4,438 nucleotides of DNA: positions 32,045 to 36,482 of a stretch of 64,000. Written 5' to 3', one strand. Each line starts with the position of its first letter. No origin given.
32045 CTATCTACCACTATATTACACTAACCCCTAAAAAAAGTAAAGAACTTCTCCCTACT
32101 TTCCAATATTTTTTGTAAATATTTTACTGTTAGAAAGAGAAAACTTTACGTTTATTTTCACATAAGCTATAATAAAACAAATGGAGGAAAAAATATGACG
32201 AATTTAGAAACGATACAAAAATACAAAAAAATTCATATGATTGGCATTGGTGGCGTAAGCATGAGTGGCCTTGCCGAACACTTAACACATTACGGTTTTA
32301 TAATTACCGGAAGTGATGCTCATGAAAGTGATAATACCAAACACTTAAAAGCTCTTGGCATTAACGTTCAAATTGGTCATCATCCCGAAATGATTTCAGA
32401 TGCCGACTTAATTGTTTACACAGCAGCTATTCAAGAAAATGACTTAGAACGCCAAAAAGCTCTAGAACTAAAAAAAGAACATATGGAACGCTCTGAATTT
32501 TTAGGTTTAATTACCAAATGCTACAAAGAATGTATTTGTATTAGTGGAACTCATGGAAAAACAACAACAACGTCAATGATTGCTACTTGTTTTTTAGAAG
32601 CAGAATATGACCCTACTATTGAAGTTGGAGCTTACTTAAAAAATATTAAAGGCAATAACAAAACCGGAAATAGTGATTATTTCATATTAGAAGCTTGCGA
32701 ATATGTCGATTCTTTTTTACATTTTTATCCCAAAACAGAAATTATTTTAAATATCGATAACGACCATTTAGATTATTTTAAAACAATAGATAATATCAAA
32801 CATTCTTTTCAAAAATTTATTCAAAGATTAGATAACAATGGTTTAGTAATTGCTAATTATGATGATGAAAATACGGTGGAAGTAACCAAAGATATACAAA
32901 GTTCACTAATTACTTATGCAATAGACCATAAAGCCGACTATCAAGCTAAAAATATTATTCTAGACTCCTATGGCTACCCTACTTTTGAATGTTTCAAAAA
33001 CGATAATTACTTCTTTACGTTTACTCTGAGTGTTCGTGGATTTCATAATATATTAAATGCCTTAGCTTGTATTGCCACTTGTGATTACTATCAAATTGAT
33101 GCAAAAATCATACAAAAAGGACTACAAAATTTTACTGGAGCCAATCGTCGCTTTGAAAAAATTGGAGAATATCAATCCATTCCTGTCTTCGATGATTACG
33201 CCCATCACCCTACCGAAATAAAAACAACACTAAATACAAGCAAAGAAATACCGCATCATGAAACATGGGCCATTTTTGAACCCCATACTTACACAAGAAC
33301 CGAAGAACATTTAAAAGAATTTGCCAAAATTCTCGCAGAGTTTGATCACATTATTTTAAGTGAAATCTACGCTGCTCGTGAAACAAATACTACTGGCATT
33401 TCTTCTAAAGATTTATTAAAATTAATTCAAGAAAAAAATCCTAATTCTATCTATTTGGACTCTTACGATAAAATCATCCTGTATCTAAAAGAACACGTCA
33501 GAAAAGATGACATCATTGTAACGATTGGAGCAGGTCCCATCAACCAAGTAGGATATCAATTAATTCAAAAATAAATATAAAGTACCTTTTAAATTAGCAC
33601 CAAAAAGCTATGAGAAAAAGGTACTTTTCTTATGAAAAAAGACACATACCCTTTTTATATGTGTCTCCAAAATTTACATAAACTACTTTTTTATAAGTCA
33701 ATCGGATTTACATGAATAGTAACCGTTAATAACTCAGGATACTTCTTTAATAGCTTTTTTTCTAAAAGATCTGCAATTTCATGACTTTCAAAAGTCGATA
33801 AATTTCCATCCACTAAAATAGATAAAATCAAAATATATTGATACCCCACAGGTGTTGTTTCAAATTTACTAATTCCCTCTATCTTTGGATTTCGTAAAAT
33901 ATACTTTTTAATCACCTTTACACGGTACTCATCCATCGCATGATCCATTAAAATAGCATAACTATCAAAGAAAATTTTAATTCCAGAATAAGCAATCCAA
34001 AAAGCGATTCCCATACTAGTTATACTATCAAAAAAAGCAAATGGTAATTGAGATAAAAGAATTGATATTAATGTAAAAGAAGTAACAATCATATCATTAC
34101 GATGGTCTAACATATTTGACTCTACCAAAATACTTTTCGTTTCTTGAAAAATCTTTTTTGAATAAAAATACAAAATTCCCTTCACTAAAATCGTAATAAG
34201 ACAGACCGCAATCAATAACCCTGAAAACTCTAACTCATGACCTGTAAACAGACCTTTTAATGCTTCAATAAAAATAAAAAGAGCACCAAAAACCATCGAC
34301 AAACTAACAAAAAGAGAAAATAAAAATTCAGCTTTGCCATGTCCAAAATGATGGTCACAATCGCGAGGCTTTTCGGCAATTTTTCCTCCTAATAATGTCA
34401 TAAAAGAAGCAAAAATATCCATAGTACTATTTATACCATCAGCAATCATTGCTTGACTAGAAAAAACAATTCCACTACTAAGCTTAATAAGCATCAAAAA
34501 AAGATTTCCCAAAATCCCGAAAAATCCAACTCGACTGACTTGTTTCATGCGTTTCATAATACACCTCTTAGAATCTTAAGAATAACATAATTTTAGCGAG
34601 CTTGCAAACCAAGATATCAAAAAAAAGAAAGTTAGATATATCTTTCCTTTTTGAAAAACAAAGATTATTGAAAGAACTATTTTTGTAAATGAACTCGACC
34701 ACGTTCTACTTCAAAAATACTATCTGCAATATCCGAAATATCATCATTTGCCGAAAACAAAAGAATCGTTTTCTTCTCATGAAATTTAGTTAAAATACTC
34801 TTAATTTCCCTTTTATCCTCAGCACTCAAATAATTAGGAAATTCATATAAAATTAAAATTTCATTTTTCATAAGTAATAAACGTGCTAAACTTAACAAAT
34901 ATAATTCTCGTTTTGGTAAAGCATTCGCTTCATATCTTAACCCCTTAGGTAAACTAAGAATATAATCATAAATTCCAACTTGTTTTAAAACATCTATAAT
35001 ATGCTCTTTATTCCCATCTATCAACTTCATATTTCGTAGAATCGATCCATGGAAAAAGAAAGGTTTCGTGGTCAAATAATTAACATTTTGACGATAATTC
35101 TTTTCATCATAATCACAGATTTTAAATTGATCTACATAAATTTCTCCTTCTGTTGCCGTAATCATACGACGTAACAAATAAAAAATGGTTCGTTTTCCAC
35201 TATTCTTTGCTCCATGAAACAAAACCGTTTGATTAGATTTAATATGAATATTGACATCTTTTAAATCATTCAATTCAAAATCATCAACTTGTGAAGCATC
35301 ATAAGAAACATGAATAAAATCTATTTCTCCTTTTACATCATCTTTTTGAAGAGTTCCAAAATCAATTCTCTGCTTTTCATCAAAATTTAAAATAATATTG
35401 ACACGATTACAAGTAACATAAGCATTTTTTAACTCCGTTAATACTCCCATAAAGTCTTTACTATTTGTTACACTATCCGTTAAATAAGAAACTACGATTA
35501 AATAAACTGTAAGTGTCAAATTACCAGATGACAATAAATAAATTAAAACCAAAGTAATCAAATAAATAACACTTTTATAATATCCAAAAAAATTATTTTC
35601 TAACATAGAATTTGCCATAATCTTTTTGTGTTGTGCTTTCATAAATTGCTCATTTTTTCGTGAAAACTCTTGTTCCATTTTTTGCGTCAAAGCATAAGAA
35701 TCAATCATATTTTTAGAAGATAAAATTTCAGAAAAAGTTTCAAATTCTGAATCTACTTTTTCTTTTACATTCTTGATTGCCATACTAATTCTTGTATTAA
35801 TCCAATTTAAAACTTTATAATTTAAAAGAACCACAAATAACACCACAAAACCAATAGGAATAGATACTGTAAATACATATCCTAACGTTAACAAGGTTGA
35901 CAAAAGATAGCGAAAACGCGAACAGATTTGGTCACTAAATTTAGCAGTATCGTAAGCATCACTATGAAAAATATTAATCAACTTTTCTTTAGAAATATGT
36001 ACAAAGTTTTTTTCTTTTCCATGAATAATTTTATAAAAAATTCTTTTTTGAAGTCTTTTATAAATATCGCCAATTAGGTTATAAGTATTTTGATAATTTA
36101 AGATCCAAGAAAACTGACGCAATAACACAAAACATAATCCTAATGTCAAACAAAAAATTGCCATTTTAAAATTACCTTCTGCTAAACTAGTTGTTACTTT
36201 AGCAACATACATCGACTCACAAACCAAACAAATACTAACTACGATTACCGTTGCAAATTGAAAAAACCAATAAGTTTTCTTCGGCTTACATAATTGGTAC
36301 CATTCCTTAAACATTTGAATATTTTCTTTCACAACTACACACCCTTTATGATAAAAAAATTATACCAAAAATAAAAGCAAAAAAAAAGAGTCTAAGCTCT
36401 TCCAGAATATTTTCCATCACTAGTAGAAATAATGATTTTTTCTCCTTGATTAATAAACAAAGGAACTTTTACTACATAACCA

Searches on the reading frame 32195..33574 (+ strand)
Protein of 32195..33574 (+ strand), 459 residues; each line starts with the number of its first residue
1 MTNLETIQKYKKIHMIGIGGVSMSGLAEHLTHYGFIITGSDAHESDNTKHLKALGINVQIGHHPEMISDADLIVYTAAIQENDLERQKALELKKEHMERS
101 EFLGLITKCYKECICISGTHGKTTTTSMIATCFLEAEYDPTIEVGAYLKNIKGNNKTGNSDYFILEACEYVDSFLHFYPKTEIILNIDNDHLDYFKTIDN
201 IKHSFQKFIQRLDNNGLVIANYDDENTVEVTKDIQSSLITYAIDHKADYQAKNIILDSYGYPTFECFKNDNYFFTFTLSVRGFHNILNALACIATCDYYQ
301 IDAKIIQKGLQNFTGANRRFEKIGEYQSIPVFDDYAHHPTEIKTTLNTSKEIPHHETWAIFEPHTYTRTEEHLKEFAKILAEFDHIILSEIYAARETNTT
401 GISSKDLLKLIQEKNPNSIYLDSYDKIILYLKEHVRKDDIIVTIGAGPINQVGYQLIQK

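Call 77: search_protein_families(library=pfam, proteins=[window:32195-33574:+], max_evalue=0.00001)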
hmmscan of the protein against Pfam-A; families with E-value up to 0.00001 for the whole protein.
window:32195-33574:+ (459 aa): 3 families
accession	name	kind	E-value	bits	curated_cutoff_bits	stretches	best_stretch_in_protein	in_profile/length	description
PF08245.18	Mur_ligase_M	-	7.9e-30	104.7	24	1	116-295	1-199/200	Mur ligase middle domain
PF01225.30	Mur_ligase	-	3.3e-19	69.5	21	1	12-108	1-92/95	Mur ligase family, catalytic domain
PF02875.26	Mur_ligase_C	-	1.1e-18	68.7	28.4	1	318-447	1-127/127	Mur ligase, glutamate ligase domain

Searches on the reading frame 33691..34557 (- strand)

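Call 54: search_protein_families(library=pfam, proteins=[window:33691-34557:-], max_evalue=0.0001)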
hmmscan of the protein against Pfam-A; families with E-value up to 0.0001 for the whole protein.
window:33691-34557:- (288 aa): 2 families
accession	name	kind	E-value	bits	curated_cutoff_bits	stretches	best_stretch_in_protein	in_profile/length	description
PF01545.26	Cation_efflux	-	1.8e-41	142.5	26.6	1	13-204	3-198/198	Cation efflux family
PF16916.11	ZT_dimer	-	2.2e-13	50.5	26.7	1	211-285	4-77/78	Dimerisation domain of Zinc Transporter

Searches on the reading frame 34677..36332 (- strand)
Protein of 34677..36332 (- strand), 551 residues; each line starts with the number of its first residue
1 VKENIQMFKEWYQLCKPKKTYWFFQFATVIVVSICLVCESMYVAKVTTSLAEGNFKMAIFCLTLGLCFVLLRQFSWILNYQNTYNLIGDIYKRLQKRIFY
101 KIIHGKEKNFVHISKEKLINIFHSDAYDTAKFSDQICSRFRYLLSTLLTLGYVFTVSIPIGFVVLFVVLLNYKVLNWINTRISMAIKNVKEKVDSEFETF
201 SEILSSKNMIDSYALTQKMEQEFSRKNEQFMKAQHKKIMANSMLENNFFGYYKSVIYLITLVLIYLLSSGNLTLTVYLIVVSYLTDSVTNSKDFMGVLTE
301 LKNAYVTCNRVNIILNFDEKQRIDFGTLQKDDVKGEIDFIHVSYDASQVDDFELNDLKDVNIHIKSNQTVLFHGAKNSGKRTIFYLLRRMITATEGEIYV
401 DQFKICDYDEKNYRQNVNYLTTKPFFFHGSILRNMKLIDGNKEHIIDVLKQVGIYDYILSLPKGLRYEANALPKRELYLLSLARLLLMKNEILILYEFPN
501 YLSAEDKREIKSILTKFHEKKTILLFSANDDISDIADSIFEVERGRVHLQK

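Call 77: search_protein_families(library=pfam, proteins=[window:34677-36332:-], max_evalue=0.00001)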
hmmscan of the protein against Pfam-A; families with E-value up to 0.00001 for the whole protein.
window:34677-36332:- (551 aa): 2 families
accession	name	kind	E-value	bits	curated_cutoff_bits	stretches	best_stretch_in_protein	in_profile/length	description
PF00005.33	ABC_tran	-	1.4e-11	45.6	25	1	357-495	1-132/137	ABC transporter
PF00664.28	ABC_membrane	-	2e-09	38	28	1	23-285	2-268/274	ABC transporter transmembrane region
